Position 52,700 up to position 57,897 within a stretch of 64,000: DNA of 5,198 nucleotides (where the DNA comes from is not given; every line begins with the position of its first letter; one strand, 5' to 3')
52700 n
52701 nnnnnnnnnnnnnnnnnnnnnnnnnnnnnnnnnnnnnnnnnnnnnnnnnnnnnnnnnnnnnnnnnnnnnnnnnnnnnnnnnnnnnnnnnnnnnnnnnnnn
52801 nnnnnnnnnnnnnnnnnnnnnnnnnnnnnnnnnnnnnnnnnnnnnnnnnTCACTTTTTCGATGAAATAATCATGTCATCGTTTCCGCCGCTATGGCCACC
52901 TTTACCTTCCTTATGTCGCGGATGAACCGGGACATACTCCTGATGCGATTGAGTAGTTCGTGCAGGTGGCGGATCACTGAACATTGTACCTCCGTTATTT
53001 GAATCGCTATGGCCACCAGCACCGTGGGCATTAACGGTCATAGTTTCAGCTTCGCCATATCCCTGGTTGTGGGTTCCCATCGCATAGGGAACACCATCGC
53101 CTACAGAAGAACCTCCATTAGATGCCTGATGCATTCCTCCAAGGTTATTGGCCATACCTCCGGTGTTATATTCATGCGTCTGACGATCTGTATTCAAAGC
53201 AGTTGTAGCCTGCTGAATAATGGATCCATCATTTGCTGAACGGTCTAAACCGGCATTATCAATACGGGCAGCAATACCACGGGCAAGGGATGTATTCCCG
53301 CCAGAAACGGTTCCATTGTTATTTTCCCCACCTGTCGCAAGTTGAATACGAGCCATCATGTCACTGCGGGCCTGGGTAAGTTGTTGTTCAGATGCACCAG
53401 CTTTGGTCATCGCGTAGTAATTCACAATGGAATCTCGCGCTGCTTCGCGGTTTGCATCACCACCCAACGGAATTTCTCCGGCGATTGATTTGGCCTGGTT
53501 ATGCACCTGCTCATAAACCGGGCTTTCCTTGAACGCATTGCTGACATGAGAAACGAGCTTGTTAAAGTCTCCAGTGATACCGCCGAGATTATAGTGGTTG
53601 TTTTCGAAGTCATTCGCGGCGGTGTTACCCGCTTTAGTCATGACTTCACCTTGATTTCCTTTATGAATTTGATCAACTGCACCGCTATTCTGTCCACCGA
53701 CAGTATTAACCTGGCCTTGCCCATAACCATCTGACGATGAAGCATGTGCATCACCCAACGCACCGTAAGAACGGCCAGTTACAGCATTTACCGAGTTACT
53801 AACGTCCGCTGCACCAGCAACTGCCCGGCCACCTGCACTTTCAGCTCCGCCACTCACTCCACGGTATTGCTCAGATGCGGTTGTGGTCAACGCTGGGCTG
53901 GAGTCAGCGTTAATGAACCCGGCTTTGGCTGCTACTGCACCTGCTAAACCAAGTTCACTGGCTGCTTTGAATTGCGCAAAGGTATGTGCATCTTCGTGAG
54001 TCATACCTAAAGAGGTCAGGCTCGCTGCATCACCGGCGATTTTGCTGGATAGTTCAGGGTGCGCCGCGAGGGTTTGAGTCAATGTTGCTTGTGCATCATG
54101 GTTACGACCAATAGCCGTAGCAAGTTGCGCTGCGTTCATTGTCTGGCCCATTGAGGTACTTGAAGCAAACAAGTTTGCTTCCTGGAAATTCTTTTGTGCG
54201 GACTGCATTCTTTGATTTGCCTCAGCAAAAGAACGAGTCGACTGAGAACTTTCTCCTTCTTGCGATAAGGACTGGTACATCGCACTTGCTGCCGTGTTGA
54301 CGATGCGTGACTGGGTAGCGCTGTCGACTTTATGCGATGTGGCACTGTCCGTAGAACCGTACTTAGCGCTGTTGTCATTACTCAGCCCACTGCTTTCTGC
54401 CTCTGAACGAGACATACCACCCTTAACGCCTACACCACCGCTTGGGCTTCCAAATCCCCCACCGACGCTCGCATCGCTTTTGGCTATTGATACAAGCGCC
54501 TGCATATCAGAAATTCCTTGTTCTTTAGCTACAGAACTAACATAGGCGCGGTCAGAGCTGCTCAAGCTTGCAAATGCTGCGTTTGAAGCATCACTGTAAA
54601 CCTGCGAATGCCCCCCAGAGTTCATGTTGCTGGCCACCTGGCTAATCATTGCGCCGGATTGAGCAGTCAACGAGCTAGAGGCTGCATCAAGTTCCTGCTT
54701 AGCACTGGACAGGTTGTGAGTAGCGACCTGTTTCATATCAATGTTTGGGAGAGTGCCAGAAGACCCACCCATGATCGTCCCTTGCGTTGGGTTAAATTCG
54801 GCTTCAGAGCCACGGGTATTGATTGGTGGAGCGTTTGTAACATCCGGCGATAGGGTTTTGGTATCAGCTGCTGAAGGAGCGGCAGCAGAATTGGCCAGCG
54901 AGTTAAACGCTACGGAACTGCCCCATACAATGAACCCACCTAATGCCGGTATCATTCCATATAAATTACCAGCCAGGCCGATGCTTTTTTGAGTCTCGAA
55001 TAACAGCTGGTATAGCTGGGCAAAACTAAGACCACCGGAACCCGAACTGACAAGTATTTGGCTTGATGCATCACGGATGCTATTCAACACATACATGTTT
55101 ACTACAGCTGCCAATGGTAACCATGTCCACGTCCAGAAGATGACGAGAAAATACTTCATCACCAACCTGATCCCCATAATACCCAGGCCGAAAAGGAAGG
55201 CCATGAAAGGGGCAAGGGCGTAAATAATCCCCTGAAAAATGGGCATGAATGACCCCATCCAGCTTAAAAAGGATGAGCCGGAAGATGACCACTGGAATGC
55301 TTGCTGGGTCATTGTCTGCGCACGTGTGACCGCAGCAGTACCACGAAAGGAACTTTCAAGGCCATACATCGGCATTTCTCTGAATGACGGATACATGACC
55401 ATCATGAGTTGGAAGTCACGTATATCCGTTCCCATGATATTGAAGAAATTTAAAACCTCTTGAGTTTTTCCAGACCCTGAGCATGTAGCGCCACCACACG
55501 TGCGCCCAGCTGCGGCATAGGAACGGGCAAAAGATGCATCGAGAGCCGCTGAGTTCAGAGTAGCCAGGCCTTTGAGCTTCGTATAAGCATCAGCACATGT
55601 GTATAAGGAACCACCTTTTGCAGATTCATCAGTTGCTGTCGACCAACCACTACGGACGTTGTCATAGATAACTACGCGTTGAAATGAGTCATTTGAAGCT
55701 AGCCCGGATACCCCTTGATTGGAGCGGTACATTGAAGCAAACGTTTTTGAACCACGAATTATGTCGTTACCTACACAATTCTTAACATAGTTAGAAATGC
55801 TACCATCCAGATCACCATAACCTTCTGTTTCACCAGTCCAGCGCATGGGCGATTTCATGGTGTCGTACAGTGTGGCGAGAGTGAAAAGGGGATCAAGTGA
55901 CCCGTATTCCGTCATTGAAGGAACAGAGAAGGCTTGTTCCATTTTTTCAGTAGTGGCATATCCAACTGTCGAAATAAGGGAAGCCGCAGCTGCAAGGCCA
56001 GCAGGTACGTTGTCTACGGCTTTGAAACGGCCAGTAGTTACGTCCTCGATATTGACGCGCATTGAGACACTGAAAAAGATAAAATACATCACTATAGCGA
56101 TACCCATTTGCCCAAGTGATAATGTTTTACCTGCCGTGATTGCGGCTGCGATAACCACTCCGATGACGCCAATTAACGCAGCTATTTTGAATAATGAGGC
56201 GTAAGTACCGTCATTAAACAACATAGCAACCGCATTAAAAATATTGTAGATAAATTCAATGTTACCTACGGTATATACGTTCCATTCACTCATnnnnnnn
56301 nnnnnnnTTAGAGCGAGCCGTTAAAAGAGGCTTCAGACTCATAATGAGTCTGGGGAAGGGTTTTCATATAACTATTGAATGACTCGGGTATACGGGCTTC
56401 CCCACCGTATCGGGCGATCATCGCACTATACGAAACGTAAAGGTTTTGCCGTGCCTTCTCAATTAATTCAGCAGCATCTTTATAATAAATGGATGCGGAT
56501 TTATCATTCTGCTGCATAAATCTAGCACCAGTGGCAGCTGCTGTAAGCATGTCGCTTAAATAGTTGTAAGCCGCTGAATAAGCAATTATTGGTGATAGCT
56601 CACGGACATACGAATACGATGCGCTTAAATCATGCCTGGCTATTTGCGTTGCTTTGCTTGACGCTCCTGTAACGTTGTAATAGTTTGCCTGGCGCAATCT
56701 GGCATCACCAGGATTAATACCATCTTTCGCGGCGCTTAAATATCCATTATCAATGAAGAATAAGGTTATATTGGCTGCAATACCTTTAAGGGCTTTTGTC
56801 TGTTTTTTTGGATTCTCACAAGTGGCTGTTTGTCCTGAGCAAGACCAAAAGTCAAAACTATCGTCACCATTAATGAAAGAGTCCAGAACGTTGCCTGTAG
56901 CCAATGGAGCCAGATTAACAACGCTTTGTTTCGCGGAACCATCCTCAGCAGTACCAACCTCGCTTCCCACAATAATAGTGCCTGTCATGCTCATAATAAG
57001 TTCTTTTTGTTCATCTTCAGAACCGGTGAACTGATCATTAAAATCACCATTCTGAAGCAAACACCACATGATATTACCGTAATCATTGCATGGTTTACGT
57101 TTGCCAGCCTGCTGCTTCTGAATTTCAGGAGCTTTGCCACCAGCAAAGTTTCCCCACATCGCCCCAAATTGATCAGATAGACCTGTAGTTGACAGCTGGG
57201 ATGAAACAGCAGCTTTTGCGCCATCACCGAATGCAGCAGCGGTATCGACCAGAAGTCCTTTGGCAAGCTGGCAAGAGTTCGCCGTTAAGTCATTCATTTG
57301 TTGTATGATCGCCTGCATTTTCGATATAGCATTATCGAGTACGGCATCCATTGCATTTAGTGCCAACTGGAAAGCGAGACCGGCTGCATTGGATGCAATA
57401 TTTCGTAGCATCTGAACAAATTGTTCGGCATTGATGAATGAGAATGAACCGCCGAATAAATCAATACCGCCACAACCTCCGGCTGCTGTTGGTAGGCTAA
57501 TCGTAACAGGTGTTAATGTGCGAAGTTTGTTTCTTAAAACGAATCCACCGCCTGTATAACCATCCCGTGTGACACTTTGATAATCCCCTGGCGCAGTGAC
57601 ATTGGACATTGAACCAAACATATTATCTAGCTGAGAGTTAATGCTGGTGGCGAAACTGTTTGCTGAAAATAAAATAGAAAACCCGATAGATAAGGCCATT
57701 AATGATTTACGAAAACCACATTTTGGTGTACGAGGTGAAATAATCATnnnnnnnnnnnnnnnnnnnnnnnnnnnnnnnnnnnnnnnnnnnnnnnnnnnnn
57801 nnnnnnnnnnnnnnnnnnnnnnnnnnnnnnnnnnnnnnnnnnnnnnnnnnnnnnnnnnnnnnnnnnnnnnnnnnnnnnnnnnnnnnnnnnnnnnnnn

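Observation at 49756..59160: Only a subset of F-type mating-pore genes is present (traF-traH-traG unit plus traN)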

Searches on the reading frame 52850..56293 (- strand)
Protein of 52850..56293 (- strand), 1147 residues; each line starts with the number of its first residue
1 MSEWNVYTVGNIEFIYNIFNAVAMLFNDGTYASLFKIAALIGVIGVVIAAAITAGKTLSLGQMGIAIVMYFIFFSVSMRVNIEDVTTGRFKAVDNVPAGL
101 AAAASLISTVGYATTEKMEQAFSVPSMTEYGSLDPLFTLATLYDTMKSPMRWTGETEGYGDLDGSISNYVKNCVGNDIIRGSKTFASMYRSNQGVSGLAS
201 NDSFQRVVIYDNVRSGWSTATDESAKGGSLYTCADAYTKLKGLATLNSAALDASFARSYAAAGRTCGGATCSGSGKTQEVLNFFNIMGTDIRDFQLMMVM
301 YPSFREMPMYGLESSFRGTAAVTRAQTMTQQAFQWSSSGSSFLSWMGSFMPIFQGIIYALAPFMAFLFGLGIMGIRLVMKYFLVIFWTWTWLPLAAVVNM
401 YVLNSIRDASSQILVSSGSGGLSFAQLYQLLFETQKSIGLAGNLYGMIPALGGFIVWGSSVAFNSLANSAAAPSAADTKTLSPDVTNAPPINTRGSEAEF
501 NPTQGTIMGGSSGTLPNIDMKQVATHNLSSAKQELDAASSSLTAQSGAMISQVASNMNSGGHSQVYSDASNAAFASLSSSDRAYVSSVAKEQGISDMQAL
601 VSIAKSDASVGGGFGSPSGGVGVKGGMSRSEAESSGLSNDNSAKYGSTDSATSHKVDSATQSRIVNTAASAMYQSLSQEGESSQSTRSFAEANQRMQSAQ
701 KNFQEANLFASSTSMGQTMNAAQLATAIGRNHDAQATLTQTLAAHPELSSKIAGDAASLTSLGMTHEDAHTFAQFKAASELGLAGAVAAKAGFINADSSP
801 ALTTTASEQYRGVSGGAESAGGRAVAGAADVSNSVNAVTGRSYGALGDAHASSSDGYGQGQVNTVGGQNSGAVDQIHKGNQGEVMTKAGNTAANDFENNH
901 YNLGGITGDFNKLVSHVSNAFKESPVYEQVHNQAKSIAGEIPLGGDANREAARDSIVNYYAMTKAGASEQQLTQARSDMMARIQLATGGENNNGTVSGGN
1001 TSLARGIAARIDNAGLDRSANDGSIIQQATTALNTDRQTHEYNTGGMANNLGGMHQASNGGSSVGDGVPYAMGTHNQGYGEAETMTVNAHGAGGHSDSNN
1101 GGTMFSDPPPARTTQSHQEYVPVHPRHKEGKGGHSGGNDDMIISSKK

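Call 9: search_protein_families(library=pfam, proteins=[window:52850-56293:-], max_evalue=0.01)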
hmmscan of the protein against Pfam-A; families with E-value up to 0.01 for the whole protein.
window:52850-56293:- (1147 aa): 1 family
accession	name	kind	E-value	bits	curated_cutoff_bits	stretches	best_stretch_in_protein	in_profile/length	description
PF07916.16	TraG_N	-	2.2e-70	238.4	36.1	1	6-474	2-458/462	TraG-like protein, N-terminal region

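Call 10: search_protein_families(library=ncbifam, proteins=[window:52850-56293:-], max_evalue=0.01)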
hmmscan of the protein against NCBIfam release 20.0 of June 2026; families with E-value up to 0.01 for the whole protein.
window:52850-56293:- (1147 aa): 1 family
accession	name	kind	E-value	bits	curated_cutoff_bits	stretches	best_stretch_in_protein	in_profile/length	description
NF010295.2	PRK13735.1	equivalog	8.7e-24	83.7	600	2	6-213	2-204/922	conjugal transfer mating-pair stabilization protein TraG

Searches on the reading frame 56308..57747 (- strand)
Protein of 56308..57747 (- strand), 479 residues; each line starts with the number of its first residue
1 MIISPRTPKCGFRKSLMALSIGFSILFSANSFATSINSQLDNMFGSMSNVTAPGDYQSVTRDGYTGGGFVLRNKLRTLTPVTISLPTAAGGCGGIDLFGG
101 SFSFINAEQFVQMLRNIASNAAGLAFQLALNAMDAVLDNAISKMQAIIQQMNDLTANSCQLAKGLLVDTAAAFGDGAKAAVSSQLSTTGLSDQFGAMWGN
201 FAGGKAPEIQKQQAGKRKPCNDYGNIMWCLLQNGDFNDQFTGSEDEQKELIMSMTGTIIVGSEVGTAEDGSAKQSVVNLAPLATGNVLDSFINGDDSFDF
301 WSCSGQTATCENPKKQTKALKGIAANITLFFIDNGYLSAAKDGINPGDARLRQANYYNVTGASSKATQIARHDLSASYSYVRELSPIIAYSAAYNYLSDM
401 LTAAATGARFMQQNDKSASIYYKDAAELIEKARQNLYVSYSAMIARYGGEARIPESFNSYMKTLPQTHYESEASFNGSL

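Call 9: search_protein_families(library=pfam, proteins=[window:56308-57747:-], max_evalue=0.01)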
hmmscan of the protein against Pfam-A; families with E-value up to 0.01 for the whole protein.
window:56308-57747:- (479 aa): 1 family
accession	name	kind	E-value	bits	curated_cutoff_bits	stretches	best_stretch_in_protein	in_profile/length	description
PF06122.16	TraH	-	2.4e-74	251.3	25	1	40-399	1-358/358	Conjugative relaxosome accessory transposon protein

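Call 10: search_protein_families(library=ncbifam, proteins=[window:56308-57747:-], max_evalue=0.01)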
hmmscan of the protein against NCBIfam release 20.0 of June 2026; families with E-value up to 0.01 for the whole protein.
window:56308-57747:- (479 aa): 1 family
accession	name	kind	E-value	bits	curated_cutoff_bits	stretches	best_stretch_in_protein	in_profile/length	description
NF010279.0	PRK13723.1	equivalog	4.8e-35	121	625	1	25-436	15-418/457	conjugal transfer pilus assembly protein TraH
